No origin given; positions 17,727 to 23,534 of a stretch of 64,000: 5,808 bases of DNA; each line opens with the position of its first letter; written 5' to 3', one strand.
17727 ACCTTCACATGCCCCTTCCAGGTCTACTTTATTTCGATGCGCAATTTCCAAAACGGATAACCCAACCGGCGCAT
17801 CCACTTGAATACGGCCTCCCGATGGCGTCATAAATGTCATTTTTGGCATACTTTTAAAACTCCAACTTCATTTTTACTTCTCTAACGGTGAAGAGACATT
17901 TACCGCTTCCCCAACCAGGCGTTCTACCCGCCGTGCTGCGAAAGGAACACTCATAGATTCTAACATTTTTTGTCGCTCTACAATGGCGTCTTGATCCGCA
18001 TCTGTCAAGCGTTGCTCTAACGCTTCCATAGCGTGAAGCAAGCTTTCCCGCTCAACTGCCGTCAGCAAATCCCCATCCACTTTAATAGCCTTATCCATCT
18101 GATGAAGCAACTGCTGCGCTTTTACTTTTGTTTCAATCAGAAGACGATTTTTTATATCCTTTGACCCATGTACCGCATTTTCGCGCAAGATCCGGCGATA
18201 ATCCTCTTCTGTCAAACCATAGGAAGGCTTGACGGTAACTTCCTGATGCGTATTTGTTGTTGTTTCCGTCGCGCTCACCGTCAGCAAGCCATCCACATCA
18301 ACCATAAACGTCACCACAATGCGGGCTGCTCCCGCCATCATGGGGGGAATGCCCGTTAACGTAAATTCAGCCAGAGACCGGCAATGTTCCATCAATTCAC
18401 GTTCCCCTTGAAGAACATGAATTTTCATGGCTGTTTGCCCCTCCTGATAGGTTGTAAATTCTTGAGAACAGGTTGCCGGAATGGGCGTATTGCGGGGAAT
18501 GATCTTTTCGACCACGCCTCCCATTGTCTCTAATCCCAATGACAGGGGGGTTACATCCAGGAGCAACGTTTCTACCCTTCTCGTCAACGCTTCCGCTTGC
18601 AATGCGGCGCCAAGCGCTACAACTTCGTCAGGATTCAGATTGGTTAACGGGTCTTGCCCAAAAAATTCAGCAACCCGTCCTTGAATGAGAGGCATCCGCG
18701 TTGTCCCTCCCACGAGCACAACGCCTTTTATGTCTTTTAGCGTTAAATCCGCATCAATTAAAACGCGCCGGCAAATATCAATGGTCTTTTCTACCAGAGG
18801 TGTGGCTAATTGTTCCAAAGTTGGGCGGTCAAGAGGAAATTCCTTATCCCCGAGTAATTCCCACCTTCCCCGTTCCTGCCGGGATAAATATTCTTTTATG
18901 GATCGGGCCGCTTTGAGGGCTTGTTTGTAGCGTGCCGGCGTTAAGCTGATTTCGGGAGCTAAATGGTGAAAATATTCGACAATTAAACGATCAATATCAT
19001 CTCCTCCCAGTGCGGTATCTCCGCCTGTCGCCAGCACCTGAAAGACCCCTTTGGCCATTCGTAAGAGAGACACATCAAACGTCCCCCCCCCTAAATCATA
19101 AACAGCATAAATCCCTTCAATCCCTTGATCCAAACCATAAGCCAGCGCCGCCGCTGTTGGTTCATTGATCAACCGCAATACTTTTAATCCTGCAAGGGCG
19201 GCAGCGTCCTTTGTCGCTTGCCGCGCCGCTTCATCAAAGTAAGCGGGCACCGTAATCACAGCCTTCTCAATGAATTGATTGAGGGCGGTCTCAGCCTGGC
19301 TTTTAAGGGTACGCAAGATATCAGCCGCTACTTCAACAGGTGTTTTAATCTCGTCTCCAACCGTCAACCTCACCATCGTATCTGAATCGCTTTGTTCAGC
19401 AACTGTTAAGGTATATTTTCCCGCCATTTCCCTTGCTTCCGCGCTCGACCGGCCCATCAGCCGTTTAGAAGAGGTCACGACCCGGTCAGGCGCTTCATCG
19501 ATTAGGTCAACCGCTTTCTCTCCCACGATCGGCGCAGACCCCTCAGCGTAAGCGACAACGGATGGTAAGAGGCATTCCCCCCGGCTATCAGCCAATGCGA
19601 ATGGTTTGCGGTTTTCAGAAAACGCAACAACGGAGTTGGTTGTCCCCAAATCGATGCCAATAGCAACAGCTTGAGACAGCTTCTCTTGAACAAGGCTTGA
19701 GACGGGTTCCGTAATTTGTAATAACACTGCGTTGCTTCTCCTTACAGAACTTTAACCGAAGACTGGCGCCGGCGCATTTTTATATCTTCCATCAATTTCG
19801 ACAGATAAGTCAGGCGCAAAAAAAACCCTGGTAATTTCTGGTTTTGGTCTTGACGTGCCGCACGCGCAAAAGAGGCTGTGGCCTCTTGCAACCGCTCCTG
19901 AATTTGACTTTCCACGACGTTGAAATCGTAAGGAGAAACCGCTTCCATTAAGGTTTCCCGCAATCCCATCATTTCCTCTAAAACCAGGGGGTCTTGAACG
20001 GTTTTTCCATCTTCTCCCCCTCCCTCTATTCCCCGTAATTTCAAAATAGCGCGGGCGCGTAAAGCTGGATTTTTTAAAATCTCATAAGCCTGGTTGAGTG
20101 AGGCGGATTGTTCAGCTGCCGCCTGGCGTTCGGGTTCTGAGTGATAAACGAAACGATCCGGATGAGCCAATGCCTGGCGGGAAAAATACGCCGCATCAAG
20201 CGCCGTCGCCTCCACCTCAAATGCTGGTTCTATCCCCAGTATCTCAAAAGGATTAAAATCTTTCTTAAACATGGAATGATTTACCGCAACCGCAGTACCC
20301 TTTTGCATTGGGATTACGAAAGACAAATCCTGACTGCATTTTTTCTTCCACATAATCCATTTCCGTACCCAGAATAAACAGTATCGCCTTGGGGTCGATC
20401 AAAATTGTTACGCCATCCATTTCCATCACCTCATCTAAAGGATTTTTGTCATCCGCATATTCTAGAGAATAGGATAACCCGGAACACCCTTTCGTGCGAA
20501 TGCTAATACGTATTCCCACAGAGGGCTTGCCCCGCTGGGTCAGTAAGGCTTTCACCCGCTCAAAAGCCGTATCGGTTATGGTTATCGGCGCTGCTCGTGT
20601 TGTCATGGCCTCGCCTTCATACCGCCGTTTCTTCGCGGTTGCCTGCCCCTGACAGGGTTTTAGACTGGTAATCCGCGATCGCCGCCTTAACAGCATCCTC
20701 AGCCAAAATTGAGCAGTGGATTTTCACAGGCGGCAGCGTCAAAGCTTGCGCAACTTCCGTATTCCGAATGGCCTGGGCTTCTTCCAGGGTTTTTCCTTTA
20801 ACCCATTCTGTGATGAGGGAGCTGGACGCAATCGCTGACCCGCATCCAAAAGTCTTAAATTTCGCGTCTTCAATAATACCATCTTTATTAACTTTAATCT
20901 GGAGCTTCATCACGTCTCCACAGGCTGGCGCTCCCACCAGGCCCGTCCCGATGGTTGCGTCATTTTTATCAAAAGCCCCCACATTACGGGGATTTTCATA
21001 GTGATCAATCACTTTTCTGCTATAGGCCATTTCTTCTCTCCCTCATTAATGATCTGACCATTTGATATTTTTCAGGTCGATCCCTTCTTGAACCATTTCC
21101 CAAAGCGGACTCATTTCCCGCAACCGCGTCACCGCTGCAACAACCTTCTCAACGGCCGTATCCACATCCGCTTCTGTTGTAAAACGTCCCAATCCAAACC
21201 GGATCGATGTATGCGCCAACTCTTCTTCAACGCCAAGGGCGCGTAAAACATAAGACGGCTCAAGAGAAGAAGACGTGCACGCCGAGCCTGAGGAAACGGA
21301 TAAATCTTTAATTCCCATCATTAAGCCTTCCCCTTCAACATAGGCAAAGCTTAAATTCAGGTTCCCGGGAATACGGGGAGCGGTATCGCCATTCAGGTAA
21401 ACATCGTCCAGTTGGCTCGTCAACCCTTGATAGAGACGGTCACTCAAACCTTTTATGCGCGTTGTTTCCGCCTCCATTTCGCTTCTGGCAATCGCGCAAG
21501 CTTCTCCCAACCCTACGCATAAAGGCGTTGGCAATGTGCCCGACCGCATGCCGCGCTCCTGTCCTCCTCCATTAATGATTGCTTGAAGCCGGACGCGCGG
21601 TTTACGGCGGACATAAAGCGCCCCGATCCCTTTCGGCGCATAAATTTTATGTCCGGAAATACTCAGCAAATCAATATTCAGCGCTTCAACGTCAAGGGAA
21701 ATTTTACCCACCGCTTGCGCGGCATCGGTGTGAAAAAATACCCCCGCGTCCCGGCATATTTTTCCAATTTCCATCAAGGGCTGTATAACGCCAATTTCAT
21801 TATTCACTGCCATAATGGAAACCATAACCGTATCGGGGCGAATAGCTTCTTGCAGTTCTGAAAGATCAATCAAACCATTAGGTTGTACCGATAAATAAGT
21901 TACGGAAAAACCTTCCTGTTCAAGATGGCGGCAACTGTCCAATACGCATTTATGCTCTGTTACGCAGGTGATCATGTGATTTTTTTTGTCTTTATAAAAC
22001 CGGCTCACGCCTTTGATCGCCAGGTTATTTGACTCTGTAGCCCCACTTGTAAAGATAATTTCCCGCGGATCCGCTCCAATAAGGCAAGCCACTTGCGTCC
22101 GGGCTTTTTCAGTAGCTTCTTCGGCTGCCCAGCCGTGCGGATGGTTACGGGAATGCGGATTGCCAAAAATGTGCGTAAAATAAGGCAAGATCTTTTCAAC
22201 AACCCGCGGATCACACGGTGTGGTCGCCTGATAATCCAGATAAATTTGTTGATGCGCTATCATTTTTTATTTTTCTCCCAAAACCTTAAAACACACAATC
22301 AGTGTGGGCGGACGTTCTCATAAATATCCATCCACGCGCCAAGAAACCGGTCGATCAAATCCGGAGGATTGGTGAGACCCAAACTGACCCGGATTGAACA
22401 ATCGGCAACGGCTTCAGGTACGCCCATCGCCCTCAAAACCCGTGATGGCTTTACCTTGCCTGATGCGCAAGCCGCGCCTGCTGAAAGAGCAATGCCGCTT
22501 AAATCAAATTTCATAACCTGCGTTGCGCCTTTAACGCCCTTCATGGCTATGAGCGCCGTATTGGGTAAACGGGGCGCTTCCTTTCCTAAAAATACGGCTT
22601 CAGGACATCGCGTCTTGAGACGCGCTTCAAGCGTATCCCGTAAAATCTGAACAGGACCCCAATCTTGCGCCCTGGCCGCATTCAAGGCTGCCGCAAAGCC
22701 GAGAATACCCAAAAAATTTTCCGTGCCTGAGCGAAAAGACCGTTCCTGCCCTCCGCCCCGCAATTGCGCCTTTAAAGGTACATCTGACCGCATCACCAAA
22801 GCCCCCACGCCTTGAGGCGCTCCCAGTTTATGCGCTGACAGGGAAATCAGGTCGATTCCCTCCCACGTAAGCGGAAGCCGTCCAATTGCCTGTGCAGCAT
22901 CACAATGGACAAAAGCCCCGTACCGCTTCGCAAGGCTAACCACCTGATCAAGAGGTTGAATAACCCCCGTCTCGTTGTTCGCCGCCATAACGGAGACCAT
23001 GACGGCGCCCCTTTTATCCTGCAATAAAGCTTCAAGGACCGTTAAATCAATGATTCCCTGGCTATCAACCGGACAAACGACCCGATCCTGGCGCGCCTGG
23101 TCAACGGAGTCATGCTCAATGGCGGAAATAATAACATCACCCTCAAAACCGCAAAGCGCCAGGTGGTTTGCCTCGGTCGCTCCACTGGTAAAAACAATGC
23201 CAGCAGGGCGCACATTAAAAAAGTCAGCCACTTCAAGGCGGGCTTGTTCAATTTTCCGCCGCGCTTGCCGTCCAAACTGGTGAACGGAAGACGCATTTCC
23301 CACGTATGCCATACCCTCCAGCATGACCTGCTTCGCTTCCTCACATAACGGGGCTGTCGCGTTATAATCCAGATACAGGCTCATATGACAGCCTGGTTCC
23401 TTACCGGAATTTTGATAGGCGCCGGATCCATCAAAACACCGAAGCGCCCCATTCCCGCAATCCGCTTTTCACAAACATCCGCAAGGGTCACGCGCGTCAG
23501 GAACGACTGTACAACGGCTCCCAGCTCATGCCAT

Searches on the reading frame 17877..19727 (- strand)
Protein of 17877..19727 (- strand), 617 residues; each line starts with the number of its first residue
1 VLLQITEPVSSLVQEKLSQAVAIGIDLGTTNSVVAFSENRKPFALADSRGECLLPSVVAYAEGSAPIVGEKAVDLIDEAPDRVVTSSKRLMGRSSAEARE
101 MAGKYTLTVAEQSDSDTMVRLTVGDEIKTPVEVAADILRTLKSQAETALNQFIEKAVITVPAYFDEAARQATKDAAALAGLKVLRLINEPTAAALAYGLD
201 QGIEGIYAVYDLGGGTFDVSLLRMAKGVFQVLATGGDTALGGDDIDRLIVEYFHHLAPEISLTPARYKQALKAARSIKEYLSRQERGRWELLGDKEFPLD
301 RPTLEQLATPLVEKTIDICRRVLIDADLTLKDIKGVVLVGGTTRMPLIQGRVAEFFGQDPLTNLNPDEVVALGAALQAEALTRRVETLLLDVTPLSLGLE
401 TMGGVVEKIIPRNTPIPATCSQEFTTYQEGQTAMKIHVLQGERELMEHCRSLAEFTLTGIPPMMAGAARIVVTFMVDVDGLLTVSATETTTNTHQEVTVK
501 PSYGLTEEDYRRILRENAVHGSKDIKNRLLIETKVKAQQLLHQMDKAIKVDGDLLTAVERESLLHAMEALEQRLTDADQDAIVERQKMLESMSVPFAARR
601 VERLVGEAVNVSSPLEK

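Call 17: search_protein_families(library=pfam, proteins=[window:17877-19727:-], max_evalue=0.01)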
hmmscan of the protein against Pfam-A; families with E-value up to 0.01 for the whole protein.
window:17877-19727:- (617 aa): 2 families
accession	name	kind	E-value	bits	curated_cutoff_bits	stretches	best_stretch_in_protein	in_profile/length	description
PF00012.26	HSP70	-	1.7e-169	565.3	20.6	1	22-599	1-596/599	Hsp70 protein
PF06723.19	MreB_Mbl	-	1.4e-18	67.2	27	1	129-381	69-322/327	MreB/Mbl protein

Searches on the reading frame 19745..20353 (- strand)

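Call 41: search_protein_families(library=pfam, proteins=[window:19745-20353:-], max_evalue=1)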
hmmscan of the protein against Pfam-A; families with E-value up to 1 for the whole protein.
window:19745-20353:- (203 aa): 2 families
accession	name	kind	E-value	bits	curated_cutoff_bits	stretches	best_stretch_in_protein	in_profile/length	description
PF07743.18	HSCB_C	-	5.2e-08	33.6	22.1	1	120-192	1-74/74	HSCB C-terminal oligomerisation domain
PF00226.36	DnaJ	-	2e-06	28.2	27.8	1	35-100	2-60/63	DnaJ domain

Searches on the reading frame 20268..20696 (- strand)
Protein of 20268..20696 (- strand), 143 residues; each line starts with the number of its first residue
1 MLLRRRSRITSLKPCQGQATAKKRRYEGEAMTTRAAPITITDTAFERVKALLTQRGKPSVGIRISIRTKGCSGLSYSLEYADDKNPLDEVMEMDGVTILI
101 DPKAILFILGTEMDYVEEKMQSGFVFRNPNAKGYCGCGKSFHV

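Call 41: search_protein_families(library=pfam, proteins=[window:20268-20696:-], max_evalue=1)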
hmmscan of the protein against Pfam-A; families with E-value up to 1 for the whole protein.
window:20268-20696:- (143 aa): 1 family
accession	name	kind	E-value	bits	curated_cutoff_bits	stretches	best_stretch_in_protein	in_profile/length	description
PF01521.26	Fe-S_biosyn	-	3.7e-20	72.7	26.3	1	38-139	3-110/110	Iron-sulphur cluster biosynthesis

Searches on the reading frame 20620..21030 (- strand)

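Call 69: search_protein_families(library=pfam, proteins=[window:20620-21030:-], max_evalue=0.01)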
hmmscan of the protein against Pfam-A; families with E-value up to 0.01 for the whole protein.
window:20620-21030:- (137 aa): 1 family
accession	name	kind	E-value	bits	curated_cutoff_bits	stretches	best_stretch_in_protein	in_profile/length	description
PF01592.21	NifU_N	-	3e-54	183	22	1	2-125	1-124/127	NifU-like N terminal domain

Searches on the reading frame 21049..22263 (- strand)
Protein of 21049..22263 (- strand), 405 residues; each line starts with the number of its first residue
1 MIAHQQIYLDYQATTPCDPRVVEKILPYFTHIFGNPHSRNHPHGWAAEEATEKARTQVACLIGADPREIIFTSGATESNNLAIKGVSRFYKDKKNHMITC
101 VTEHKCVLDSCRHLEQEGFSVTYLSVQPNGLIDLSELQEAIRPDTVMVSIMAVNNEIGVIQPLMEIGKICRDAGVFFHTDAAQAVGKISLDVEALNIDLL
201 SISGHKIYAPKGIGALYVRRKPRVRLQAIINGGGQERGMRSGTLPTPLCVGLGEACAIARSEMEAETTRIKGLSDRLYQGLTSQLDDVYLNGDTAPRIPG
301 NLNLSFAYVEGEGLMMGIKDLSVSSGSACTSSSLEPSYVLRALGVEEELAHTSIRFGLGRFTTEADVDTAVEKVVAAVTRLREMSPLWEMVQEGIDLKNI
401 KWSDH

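Call 41: search_protein_families(library=pfam, proteins=[window:21049-22263:-], max_evalue=1)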
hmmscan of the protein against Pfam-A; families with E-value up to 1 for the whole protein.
window:21049-22263:- (405 aa): 6 families
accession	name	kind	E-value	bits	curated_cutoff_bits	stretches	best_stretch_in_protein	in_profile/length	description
PF00266.25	Aminotran_5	-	1.6e-85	287.8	21.5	1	7-368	1-369/371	Aminotransferase class-V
PF01041.23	DegT_DnrJ_EryC1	-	2.1e-05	24.4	19.8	1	116-187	83-152/360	DegT/DnrJ/EryC1/StrS aminotransferase family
PF01212.27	Beta_elim_lyase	-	9.3e-05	22.3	27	1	49-184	32-172/288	Beta-eliminating lyase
PF00155.27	Aminotran_1_2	-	0.00017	21.3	19.7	1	53-283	46-292/361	Aminotransferase class I and II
PF00282.25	Pyridoxal_deC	-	0.023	13.9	27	1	103-221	154-282/375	Pyridoxal-dependent decarboxylase conserved domain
PF02310.24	B12-binding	-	0.064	13.5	32.1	1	112-153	22-63/121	B12 binding domain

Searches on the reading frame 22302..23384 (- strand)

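Call 41: search_protein_families(library=pfam, proteins=[window:22302-23384:-], max_evalue=1)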
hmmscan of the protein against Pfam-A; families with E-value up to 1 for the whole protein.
window:22302-23384:- (361 aa): 4 families
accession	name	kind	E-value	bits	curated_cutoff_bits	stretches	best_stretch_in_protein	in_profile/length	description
PF00266.25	Aminotran_5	-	1.5e-57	195.8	21.5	1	4-347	2-371/371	Aminotransferase class-V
PF01041.23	DegT_DnrJ_EryC1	-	2.1e-05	24.4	19.8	1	51-176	32-156/360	DegT/DnrJ/EryC1/StrS aminotransferase family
PF16688.10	CNV-Replicase_N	-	0.0015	19.3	27.1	1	48-146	6-101/108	Replicase polyprotein N-term from Coronavirus nsp1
PF01212.27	Beta_elim_lyase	-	0.0078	16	27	1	104-165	101-171/288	Beta-eliminating lyase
